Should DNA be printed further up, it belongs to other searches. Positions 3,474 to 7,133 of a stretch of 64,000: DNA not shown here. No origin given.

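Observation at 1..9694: Perfect 3,043-bp direct repeat duplicates the 3' end of susC, all of susD and a lipoprotein gene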

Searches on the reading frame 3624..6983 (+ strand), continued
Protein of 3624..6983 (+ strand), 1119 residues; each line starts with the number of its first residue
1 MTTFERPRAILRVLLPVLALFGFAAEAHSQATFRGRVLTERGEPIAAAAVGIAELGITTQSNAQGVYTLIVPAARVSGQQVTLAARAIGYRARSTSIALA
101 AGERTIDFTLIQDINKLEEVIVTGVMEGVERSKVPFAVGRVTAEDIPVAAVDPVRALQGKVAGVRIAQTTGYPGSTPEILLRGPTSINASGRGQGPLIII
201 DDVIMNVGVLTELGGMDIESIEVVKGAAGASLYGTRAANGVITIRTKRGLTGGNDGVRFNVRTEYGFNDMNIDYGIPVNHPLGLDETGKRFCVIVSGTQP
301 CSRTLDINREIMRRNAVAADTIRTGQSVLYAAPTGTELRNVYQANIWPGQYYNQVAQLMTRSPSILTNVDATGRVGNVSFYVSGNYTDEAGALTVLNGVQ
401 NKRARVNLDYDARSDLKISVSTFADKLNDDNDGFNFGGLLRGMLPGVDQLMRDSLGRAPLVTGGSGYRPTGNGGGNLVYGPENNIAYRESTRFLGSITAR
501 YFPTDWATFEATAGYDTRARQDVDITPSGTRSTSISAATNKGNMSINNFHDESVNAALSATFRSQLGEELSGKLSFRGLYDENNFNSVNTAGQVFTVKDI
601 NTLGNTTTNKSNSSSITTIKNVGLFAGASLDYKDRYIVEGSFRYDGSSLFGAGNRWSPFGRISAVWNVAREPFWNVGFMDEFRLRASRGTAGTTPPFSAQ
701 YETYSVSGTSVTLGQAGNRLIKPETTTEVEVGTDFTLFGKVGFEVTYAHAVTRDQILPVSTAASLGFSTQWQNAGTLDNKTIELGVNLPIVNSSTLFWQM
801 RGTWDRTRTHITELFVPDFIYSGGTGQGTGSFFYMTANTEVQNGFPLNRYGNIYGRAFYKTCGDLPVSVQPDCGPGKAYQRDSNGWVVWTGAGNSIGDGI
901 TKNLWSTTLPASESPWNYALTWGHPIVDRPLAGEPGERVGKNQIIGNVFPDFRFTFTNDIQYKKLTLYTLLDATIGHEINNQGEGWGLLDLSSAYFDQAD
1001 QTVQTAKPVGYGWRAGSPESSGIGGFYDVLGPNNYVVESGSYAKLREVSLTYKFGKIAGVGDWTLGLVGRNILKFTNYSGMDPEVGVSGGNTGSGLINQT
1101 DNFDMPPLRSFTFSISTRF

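Call 37: search_protein_families(library=pfam, proteins=[L021:5625-6068:+, L027:7056-9560:+], max_evalue=0.01)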
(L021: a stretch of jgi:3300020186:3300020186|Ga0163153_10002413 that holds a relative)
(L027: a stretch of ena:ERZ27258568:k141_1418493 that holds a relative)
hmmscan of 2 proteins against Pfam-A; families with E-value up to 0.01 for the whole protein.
L021:5625-6068:+ (147 aa): 0 families

L027:7056-9560:+ (834 aa): 7 families
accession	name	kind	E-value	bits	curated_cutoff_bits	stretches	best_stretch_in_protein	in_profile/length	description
PF16313.11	DUF4953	-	7.6e-112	374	24.2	1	438-740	3-314/316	Met-zincin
PF17148.9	DUF5117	-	8.7e-58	195.7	27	1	116-304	1-189/189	Domain of unknown function (DUF5117)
PF17162.9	DUF5118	-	3.6e-20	71.9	27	1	56-104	1-49/50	Domain of unknown function (DUF5118)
PF13583.11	Reprolysin_4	-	0.00011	22.4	22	1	448-497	136-177/203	Metallo-peptidase family M12B Reprolysin-like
PF13688.12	Reprolysin_5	-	0.0019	18.9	27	1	447-470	140-163/196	Metallo-peptidase family M12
PF00413.30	Peptidase_M10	-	0.0023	18.2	24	1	448-467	108-127/159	Matrixin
PF10462.15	Peptidase_M66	-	0.0088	15.5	20.6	0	446-472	190-220/306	Peptidase M66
